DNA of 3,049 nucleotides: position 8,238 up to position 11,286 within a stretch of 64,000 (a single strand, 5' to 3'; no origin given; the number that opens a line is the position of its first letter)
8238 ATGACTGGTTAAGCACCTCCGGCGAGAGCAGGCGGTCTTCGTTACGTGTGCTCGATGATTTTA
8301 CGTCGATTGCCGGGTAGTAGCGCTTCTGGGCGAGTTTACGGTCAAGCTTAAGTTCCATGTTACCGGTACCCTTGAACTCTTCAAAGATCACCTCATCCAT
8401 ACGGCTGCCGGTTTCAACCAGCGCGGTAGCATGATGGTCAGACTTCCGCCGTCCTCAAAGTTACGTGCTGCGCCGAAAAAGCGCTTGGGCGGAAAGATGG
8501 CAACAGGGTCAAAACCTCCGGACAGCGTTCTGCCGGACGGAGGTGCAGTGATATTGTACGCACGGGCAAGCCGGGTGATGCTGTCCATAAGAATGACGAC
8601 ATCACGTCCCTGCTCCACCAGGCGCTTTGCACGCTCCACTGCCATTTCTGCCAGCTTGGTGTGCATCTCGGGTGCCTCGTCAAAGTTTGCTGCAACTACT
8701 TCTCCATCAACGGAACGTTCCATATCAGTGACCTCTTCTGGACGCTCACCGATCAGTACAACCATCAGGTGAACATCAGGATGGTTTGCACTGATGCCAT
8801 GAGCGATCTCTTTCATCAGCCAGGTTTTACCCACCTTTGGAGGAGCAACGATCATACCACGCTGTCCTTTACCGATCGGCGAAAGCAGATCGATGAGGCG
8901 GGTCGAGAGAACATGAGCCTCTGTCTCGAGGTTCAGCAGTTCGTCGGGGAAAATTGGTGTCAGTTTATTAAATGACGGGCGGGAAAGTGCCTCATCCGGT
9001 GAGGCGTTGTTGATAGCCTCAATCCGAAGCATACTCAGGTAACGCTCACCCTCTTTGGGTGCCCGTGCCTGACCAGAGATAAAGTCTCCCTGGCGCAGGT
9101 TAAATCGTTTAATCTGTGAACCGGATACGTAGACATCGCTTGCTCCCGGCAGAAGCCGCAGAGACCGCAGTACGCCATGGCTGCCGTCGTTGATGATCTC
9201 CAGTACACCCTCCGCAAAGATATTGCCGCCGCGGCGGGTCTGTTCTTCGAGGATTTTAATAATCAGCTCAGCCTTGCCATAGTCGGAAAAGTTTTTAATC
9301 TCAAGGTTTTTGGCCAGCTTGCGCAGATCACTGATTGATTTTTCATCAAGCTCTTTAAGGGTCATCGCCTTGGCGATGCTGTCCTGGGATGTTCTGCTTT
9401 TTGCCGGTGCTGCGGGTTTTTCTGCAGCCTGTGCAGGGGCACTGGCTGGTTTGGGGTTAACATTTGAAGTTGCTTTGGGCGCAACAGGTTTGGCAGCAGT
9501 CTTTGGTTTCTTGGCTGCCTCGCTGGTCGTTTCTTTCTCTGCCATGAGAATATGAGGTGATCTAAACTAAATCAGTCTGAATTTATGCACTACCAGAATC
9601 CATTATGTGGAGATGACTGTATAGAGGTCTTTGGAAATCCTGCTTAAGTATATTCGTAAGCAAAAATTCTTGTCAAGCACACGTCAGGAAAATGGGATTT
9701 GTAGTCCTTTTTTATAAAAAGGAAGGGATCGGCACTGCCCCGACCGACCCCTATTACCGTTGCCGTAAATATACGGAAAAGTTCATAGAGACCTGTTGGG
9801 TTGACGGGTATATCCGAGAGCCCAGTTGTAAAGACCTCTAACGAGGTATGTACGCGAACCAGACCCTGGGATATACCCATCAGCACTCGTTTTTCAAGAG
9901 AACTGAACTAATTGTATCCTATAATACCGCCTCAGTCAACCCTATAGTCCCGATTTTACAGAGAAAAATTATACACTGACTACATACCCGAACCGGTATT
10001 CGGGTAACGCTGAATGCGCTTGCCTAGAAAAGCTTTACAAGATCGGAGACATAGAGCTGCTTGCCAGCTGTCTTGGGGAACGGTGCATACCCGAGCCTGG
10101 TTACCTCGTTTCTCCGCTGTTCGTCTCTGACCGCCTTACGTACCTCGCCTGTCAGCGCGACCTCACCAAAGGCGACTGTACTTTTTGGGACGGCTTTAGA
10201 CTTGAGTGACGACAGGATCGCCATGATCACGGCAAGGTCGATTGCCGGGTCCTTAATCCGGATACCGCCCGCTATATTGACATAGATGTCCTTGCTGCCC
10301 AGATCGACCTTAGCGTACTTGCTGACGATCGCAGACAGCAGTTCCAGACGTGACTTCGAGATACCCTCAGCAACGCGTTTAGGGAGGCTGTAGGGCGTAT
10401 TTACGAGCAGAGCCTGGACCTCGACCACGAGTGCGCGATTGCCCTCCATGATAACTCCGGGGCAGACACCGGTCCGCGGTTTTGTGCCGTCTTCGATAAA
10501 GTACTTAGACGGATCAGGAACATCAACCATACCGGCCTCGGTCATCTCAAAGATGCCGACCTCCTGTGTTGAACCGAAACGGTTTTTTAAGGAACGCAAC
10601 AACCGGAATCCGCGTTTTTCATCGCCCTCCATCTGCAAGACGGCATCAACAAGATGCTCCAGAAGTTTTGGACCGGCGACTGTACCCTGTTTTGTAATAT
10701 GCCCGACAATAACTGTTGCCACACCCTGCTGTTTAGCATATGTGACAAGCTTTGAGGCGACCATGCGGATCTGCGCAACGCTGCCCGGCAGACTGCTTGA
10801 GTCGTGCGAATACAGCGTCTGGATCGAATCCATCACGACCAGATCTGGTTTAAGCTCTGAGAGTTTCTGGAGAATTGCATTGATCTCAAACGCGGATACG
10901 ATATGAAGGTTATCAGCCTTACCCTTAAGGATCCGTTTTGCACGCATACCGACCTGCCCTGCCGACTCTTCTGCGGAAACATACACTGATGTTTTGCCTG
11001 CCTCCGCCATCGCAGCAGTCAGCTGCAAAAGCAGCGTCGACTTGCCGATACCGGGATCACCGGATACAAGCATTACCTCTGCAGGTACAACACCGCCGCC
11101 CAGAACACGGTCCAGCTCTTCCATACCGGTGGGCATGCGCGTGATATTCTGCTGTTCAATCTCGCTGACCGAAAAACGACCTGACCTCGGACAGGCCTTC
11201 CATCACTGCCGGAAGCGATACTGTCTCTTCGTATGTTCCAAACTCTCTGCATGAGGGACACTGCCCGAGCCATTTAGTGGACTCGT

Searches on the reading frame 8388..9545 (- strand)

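Call 42: search_protein_families(library=pfam, proteins=[window:8388-9545:-], max_evalue=0.001)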
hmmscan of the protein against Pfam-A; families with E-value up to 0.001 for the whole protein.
window:8388-9545:- (385 aa): 3 families
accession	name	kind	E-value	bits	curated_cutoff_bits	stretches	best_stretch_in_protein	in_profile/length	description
PF07497.18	Rho_RNA_bind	-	4e-25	87.9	27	1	112-184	2-73/73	Rho termination factor, RNA-binding domain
PF00006.31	ATP-synt_ab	-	5.8e-21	75.5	29.5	1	216-371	3-164/213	ATP synthase alpha/beta family, nucleotide-binding domain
PF07498.18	Rho_N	-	4.8e-11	42.9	24.9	1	65-107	1-43/43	Rho termination factor, N-terminal domain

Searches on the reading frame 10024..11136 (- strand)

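Call 42: search_protein_families(library=pfam, proteins=[window:10024-11136:-], max_evalue=0.001)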
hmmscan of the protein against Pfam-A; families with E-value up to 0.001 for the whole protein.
window:10024-11136:- (370 aa): 13 families
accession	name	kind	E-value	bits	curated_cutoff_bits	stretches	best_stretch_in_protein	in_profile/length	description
PF06745.19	ATPase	-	4e-19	69.4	26.6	2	2-67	2-68/231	KaiC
PF13481.12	AAA_25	-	1.3e-14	54.7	27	1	11-151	25-194/195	AAA domain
PF03796.21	DnaB_C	-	1.4e-08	34.9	27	1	1-146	2-137/255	DnaB-like helicase C terminal domain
PF13541.12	ChlI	-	1e-06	29.1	27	1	262-334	25-96/121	Subunit ChlI of Mg-chelatase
PF13401.12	AAA_22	-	5.6e-06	27.1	27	1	20-146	6-123/130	AAA domain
PF13191.12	AAA_16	-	1.7e-05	25.8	32.6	1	8-59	16-52/167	AAA ATPase domain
PF25199.1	nSTAND_NTPase5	-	0.00016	21.9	34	1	20-61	42-83/145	Novel STAND NTPase 5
PF07088.17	GvpD_P-loop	-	0.00024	21.5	24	0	99-184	109-187/189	GvpD gas vesicle protein, P-loop domain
PF20720.3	nSTAND3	-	0.00024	21.3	27.2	1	21-59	19-57/155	Novel STAND NTPase 3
PF09848.15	SLFN-g3_helicase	-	0.00026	20.8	24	1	20-103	2-86/354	Schlafen group 3, DNA/RNA helicase domain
PF13245.12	AAA_19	-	0.00039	21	25.1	1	17-111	9-105/134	AAA domain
PF00004.35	AAA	-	0.00079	20.3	21.2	0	22-136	1-94/131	ATPase family associated with various cellular activities (AAA)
PF00154.27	RecA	-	0.00083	19.3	27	0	1-111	33-145/262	recA bacterial DNA recombination protein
